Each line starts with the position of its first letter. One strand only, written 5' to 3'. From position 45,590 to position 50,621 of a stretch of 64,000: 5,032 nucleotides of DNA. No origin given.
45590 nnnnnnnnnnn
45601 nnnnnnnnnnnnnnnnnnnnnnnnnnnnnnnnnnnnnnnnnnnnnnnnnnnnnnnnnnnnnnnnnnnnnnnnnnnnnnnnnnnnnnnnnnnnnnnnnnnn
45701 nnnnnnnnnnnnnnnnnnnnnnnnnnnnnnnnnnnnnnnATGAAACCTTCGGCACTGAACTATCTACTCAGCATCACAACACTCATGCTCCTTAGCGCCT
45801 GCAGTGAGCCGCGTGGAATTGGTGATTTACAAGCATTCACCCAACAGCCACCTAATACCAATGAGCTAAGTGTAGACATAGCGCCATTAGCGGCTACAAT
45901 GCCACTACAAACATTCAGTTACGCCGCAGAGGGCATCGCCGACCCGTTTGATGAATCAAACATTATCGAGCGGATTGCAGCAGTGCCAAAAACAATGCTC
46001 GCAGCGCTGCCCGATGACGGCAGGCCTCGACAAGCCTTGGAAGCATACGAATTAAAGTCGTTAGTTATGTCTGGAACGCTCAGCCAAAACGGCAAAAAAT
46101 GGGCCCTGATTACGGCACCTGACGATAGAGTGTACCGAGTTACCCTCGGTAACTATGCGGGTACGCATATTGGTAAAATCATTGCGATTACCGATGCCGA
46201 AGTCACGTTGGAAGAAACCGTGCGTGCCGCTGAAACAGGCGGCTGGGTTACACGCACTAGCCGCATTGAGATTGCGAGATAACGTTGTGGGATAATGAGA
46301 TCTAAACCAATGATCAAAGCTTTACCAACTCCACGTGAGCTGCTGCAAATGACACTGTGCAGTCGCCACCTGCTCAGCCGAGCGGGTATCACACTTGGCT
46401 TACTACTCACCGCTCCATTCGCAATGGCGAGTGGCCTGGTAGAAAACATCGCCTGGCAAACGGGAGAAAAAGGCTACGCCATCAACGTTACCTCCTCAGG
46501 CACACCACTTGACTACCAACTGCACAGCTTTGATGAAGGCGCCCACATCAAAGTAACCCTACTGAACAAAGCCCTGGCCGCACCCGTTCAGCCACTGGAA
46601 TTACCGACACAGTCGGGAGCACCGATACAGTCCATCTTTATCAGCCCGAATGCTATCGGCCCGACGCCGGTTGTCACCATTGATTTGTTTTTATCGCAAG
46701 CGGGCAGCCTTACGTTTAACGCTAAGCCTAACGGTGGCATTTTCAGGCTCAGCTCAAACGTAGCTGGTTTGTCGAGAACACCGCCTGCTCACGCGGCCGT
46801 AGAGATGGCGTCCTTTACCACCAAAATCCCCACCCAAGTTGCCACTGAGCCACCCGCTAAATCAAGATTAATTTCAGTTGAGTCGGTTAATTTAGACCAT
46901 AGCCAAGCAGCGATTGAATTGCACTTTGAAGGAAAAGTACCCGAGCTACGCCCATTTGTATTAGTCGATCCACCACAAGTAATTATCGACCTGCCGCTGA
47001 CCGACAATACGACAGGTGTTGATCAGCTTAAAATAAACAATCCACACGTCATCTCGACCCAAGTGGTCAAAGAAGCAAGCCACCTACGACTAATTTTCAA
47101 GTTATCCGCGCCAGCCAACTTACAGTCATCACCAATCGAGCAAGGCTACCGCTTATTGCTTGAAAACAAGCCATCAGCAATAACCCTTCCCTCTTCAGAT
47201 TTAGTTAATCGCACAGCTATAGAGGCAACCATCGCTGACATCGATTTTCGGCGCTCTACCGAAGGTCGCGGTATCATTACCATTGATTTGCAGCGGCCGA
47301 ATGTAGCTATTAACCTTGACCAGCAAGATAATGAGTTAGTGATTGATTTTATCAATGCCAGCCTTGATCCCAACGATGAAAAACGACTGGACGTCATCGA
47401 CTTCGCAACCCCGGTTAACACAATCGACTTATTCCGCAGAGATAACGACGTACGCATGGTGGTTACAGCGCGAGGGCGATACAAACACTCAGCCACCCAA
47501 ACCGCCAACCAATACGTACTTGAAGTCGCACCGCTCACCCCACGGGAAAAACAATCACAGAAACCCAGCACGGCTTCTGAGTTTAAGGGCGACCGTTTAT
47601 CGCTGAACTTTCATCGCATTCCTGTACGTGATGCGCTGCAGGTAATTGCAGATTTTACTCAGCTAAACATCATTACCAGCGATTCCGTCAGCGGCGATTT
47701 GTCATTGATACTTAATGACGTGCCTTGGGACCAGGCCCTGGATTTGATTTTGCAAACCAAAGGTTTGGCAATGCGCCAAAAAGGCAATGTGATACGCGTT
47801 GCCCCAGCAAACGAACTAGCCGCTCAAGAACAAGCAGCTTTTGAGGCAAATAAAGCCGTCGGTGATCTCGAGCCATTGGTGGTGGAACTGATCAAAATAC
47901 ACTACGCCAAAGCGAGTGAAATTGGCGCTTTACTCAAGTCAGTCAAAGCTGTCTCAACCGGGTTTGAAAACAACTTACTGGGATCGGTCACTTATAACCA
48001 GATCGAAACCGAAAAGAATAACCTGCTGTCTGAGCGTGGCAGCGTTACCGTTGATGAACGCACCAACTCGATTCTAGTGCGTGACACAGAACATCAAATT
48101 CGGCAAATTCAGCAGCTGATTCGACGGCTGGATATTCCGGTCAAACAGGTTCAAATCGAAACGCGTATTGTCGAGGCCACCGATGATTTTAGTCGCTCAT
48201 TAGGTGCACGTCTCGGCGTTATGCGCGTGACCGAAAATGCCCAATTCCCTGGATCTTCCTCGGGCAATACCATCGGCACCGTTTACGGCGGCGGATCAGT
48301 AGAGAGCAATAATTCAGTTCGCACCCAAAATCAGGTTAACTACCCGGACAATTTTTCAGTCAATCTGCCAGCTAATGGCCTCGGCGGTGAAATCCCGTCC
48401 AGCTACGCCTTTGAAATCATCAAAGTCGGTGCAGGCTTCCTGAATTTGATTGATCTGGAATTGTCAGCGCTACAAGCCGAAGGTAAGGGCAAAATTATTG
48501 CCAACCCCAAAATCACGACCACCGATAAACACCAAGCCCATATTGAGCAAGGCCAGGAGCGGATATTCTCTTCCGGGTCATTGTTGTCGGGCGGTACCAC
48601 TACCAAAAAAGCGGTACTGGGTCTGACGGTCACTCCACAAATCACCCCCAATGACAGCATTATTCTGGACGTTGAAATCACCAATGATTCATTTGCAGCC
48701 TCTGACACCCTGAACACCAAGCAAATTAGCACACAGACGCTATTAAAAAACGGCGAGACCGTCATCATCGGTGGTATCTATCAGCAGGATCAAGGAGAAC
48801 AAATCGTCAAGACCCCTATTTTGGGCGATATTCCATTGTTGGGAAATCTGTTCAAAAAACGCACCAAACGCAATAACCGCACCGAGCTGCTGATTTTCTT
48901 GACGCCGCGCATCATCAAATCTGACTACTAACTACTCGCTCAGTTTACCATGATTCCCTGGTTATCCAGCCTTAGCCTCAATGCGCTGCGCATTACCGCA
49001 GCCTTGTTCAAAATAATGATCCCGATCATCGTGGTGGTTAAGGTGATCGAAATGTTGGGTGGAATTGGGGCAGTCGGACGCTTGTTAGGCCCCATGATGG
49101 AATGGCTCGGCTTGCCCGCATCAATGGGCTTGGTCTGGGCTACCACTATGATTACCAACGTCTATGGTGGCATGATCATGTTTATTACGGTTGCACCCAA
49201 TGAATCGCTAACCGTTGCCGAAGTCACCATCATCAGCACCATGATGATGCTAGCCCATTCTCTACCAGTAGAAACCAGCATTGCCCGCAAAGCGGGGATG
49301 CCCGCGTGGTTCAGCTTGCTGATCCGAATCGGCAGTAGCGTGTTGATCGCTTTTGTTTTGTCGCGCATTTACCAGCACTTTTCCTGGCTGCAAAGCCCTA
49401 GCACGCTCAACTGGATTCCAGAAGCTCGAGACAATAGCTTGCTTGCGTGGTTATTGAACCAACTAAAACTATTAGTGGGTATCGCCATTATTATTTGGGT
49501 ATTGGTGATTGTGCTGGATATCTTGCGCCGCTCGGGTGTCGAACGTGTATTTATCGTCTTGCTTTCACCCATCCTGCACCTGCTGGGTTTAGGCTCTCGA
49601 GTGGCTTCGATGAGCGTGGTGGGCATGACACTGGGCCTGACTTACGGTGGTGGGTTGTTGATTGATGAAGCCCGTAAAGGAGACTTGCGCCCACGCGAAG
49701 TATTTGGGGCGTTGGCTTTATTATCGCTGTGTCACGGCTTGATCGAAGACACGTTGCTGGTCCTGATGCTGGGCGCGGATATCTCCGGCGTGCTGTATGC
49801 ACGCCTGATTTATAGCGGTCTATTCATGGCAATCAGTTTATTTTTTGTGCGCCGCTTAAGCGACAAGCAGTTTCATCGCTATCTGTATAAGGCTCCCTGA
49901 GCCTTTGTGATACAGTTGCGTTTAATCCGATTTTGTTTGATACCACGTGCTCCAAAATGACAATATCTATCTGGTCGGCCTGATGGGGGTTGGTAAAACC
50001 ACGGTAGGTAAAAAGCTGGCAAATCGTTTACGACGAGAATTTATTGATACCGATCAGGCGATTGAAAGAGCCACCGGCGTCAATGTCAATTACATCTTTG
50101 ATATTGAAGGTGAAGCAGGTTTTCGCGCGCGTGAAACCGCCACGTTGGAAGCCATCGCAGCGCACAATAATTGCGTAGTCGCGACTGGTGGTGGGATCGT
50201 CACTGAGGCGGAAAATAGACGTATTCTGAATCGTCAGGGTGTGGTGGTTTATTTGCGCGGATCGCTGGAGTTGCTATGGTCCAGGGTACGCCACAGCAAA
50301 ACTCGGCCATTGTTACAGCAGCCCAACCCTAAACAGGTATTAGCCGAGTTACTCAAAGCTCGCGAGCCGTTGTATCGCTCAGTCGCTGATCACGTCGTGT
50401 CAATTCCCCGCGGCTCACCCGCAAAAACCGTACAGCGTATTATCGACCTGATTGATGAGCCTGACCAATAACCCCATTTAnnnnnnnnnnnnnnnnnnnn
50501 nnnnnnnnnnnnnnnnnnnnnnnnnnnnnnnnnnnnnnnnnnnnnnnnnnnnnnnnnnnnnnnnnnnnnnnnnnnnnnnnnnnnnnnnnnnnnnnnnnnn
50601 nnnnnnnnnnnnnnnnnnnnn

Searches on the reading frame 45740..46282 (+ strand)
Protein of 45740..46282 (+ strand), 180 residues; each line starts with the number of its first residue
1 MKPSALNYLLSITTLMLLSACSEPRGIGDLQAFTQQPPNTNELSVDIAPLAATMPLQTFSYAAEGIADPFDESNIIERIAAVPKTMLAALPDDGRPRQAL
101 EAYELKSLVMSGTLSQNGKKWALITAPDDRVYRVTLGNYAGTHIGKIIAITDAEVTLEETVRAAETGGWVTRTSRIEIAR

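Call 39: search_protein_families(library=pfam, max_evalue=0.00001, proteins=[window:45740-46282:+])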
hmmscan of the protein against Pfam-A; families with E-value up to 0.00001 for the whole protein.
window:45740-46282:+ (180 aa): 1 family
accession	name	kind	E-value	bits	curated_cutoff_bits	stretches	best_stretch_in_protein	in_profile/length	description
PF04351.19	PilP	-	3.5e-35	121.5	25.6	1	29-177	1-145/146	Pilus assembly protein, PilP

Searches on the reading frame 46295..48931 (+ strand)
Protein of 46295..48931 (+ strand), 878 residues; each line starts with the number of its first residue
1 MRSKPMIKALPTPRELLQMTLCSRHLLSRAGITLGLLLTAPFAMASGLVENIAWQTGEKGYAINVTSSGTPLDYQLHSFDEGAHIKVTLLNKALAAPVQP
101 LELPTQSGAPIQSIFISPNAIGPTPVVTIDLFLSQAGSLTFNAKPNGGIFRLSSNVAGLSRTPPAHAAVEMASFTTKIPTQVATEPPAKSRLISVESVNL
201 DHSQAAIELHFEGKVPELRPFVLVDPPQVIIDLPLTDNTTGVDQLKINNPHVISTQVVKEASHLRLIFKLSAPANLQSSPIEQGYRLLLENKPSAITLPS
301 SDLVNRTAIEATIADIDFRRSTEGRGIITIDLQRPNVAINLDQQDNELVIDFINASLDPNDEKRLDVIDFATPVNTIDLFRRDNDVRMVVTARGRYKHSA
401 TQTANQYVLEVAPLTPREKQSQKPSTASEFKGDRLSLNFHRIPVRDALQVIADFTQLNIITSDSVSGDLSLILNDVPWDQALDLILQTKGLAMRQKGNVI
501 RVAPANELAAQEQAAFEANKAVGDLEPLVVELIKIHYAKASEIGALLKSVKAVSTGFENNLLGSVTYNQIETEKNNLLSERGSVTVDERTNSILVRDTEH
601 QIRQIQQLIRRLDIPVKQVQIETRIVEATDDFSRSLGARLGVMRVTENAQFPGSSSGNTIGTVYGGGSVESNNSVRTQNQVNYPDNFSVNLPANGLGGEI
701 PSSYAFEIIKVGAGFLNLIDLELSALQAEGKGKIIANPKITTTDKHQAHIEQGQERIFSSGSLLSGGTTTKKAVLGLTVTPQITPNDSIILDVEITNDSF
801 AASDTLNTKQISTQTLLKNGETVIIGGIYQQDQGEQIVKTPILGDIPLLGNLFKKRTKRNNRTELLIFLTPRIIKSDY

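Call 39: search_protein_families(library=pfam, max_evalue=0.00001, proteins=[window:46295-48931:+])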
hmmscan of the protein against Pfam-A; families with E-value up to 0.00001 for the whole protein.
window:46295-48931:+ (878 aa): 4 families
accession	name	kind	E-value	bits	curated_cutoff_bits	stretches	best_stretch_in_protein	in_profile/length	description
PF00263.26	Secretin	-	2.4e-42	144.9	27.5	1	725-875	1-169/169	Bacterial type II and III secretion system protein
PF11741.13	AMIN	-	6.4e-26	90.8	20.5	1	315-414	1-97/101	AMIN domain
PF03958.22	Secretin_N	-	3.9e-17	62.7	28.2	1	530-618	1-69/69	Bacterial type II/III secretion system short domain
PF07660.19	STN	-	2.3e-07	30.9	28.4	1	459-505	3-52/52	Secretin and TonB N terminus short domain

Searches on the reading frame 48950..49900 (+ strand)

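Call 40: search_protein_families(library=pfam, max_evalue=0.00001, proteins=[window:48950-49900:+])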
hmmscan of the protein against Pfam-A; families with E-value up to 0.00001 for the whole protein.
window:48950-49900:+ (316 aa): 1 family
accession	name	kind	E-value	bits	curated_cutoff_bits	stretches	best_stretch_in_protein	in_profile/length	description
PF07670.19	Gate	-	5.4e-10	40.1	29.6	0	19-107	4-90/104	Nucleoside recognition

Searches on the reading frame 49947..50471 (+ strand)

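Call 40: search_protein_families(library=pfam, max_evalue=0.00001, proteins=[window:49947-50471:+])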
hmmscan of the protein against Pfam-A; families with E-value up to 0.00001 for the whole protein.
window:49947-50471:+ (174 aa): 3 families
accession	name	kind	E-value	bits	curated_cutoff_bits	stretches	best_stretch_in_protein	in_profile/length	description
PF01202.28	SKI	-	7.7e-52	176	22.1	1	13-169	1-158/159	Shikimate kinase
PF13238.12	AAA_18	-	6.5e-08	33.5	29.4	1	7-120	1-114/128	AAA domain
PF13671.12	AAA_33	-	8.5e-07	29.8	27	1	7-119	2-120/143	AAA domain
